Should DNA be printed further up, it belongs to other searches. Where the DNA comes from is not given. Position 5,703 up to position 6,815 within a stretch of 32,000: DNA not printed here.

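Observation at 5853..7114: Island-borne pair of membrane-anchored J-domain proteins: a DjlA-like co-chaperone plus a conserved HPD-less J-like paralog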

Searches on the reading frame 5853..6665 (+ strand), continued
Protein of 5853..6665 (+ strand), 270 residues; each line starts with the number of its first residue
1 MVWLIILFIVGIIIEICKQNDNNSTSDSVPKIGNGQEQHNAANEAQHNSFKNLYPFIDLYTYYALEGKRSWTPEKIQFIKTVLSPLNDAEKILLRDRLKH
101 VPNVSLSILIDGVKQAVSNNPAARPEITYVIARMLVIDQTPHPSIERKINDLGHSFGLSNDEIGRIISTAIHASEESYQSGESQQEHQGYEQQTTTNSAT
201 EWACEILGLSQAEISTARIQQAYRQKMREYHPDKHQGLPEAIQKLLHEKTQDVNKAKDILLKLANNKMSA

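Call 66: search_protein_families(library=pfam, proteins=[L001:4715-5095:+, L001:5112-5708:+, L004:2186-2599:+, L004:2656-4056:+, L049:539-1018:+, L001:2860-3843:-, L001:2534-2866:-, L004:5436-6515:+], max_evalue=0.01)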
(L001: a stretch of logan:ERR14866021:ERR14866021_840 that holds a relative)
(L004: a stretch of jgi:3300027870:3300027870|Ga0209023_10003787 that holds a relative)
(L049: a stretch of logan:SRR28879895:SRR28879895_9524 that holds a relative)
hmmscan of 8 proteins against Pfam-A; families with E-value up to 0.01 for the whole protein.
L001:4715-5095:+ (126 aa): 0 families

L001:5112-5708:+ (198 aa): 4 families
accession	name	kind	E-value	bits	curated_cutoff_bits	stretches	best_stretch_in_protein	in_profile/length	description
PF05656.20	DUF805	-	1e-19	71.5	25.7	1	60-150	2-111/111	Protein of unknown function (DUF805)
PF13240.11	Zn_Ribbon_1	-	0.00012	22.2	25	1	3-24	1-22/23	zinc-ribbon domain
PF12773.13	DZR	-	0.0032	18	27.3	1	4-22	1-19/45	Double zinc ribbon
PF13248.11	Zn_ribbon_3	-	0.007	16.3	27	0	1-24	2-25/26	zinc-ribbon domain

L004:2186-2599:+ (137 aa): 0 families

L004:2656-4056:+ (466 aa): 7 families
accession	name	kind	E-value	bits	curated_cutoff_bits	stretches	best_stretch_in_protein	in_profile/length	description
PF05656.20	DUF805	-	5.6e-12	46.5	25.7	1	54-147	2-107/111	Protein of unknown function (DUF805)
PF13240.11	Zn_Ribbon_1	-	4.7e-05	23.5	25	1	5-26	1-22/23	zinc-ribbon domain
PF13248.11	Zn_ribbon_3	-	5.4e-05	23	27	1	2-25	1-24/26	zinc-ribbon domain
PF12773.13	DZR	-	0.00094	19.7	27.3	1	6-26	1-21/45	Double zinc ribbon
PF12172.15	zf-ChsH2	-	0.0015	18.7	23.2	1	6-27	14-35/37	ChsH2, rubredoxin-like zinc ribbon domain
PF24463.1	DUF7577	-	0.0037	17.3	28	1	4-25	3-24/27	Domain of unknown function (DUF7577)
PF17032.10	Zn_ribbon_15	-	0.0038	18.4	28.9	1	5-24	54-73/73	zinc-ribbon family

L049:539-1018:+ (159 aa): 0 families

L001:2860-3843:- (327 aa): 0 families

L001:2534-2866:- (110 aa): 0 families

L004:5436-6515:+ (359 aa): 0 families

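Call 72: search_dna_similar(query=window:5853-6665:+, collection=phages, mode=protein, max_evalue=0.001, max_rows=15)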
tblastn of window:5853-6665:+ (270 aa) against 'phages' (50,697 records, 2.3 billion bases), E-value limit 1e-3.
Records with a match: 2; places in all: 2; records where one place covers at least 80% of the query: 0.
Best place of each record, by identity: <60% 2.
By first word of the organism name: Acinetobacter 2.
By host as written in the record: - 2.
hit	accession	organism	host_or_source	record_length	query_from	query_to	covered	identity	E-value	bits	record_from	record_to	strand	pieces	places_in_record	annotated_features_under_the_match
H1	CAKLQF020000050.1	Acinetobacter phage MD-2021a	not known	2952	203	260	21%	39.7%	2e-4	49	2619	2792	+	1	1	Dna-J like membrane chaperone protein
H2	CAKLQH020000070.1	Acinetobacter phage MD-2021a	not known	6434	203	260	21%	39.7%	2e-4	49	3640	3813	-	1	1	Dna-J like membrane chaperone protein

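Call 73: search_dna_similar(query=window:5853-6665:+, collection=plasmids, mode=protein, max_evalue=0.001, max_rows=15)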
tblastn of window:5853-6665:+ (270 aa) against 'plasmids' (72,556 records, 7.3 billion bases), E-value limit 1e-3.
No match.
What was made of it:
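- Tried and rejected: tblastn against phage and plasmid collections: only a host-like 'DnaJ-like membrane chaperone' at 40% over the J domain in two records labelled Acinetobacter phage; nothing in plasmids (calls 72, 73).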

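Call 75: find_related_loci(query=A2, collection=viral_contigs, flank=10000)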
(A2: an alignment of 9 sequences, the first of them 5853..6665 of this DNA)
Query A2 (270 aa) in viral_contigs; peptide patterns used: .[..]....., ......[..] (x = any residue, [..] = any of these).
73 stretches matched a pattern; 6 encode a relative of the query (tblastn E <= 1e-3); 6 distinct loci.
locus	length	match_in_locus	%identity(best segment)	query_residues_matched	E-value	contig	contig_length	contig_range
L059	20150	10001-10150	44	212-261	5e-8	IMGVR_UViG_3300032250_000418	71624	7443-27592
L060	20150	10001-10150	42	212-261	9e-7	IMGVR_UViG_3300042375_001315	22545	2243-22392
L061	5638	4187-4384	32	200-270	1e-5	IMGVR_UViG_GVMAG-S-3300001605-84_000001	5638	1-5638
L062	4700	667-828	36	207-261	1e-5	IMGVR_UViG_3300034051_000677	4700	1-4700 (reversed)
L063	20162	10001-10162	36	207-261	2e-5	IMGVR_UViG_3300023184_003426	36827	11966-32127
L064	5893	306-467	36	207-261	3e-5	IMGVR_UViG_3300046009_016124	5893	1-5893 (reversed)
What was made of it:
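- Tried and rejected: IMG/VR with the gene 1 alignment: only generic J domains (call 75).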

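Call 76: find_encoding_contigs(protein=P0004, flank=10000, max_places=3)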
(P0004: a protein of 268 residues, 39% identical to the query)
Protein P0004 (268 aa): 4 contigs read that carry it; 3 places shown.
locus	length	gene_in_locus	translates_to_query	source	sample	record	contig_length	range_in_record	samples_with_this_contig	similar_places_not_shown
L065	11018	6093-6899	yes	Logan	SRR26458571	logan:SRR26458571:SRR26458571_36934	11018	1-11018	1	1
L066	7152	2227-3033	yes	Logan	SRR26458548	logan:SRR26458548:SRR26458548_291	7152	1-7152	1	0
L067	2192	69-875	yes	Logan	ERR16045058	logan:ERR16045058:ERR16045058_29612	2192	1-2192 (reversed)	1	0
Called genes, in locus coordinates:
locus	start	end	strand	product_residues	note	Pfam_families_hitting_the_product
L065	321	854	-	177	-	PF01381:HTH_3, PF13443:HTH_26 (weak), PF13560:HTH_31 (weak)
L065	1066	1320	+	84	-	-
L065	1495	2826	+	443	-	PF12307:DUF3631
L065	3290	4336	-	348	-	-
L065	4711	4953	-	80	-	PF01381:HTH_3 (weak)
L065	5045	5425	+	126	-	-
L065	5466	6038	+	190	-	PF05656:DUF805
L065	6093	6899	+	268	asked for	PF00226:DnaJ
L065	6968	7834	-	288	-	PF06114:Peptidase_M78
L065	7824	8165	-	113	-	PF13560:HTH_31, PF12844:HTH_19, PF13443:HTH_26 (weak), PF01381:HTH_3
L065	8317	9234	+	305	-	PF28123:DUF8370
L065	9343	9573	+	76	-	-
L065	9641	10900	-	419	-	PF13356:Arm-DNA-bind_3, PF14659:Phage_int_SAM_3 (weak), PF22022:Phage_int_M, PF00589:Phage_integrase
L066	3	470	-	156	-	?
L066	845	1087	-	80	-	PF01381:HTH_3 (weak)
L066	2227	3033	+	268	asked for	PF00226:DnaJ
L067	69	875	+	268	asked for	PF00226:DnaJ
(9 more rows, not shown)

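Call 87: fold_search(model_id=the predicted structure, library=viral)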
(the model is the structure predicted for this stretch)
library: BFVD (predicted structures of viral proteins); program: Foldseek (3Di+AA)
matches with E <= 10: 420; with E <= 0.001: 0
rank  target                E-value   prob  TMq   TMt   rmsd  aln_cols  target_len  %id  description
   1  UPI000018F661         9.1e-02  0.69  0.18  0.26  13.5       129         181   13  (no name look-up for this kind of identifier)
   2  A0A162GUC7            1.1e-01  0.51  0.19  0.12  14.8       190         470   11  PP78/83 [Urbanus proteus nucleopolyhedrovirus]
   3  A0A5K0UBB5            1.3e-01  0.14  0.12  0.12  28.6       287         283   12  Putative t-snare protein [Yasminevirus sp. GU-2018]
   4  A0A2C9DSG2            1.9e-01  0.28  0.17  0.13  23.2       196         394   12  Uncharacterized protein [Western grey kangaroopox virus]
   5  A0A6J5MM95            2.0e-01  0.25  0.18  0.10  31.3       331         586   10  Uncharacterized protein [uncultured Caudovirales phage]
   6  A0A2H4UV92            2.8e-01  0.11  0.14  0.10  22.1       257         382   15  Uncharacterized protein [Bodo saltans virus]
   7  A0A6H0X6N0            4.0e-01  0.13  0.11  0.05  16.7       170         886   13  Internal virion protein B [Aeromonas phage PS]
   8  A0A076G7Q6            4.3e-01  0.10  0.12  0.14  16.1       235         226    8  RNA polymerase sigma factor [Bacillus phage Bobb]
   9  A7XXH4                4.5e-01  0.16  0.18  0.23  20.4       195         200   14  Uncharacterized protein [Thermus phage P74-26]
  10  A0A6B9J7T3            4.5e-01  0.12  0.15  0.17  18.5       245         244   11  (no name in the UniProt tables at hand)
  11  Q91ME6                5.3e-01  0.06  0.13  0.07  36.4       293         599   14  Non-structural protein 3 [Human rotavirus A]
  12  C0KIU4                5.6e-01  0.13  0.17  0.20  18.7       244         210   13  p8 [Pseudomonas phage phi2954]
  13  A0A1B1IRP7            5.9e-01  0.54  0.19  0.17  19.3       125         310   12  (no name in the UniProt tables at hand)
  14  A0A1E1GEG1            5.9e-01  0.12  0.18  0.08  26.8       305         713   13  (no name in the UniProt tables at hand)
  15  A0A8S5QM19            5.9e-01  0.06  0.11  0.10  27.2       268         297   11  Uncharacterized protein [Podoviridae sp. ctdRZ1]
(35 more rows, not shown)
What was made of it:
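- Tried and rejected: Foldseek of gene 1 against BFVD: nothing significant (call 87).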

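Call 88: search_protein_families(library=pfam, alignment_id=A4, max_evalue=1)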
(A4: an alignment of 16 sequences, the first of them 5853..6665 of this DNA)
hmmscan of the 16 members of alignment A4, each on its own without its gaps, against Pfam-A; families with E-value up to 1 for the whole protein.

A. member 1, window:5853-6665:+ (270 aa): 2 families
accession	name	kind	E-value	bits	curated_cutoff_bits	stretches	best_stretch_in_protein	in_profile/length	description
PF00226.36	DnaJ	-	7e-09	36.1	27.8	1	205-261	4-54/63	DnaJ domain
PF25561.1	QRICH1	-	0.033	14.7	30.8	1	177-254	14-94/115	QRICH1 domain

B. families by the number of members that match (of 16 scanned): 33 families (the first 25 are shown)
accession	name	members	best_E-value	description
PF00226.36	DnaJ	16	2e-09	DnaJ domain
PF13446.11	RPT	4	0.0061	A repeated domain in UCH-protein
PF16118.10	DUF4834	3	0.054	Domain of unknown function (DUF4834)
PF06295.17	ZapG-like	2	0.00011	Z-ring associated protein G-like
PF09335.16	VTT_dom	1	0.0052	VTT domain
PF07478.18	Dala_Dala_lig_C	1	0.0061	D-ala D-ala ligase C-terminus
PF22251.1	PFF1_TM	1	0.014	Vacuolar membrane protease, transmembrane domain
PF09974.14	DUF2209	1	0.02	Uncharacterized protein conserved in archaea (DUF2209)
PF13903.11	Claudin_2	1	0.025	PMP-22/EMP/MP20/Claudin tight junction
PF25561.1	QRICH1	1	0.033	QRICH1 domain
PF01034.25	Syndecan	1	0.041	Syndecan domain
PF10247.14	Romo1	1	0.041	Reactive mitochondrial oxygen species modulator 1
PF03054.22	tRNA_Me_trans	1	0.044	tRNA methyl transferase HUP domain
PF11368.13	DUF3169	1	0.045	Protein of unknown function (DUF3169)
PF02535.28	Zip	1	0.046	ZIP Zinc transporter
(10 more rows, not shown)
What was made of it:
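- On J-domain proteins (Pfam PF00226): All 16 family members hit DnaJ (call 88).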
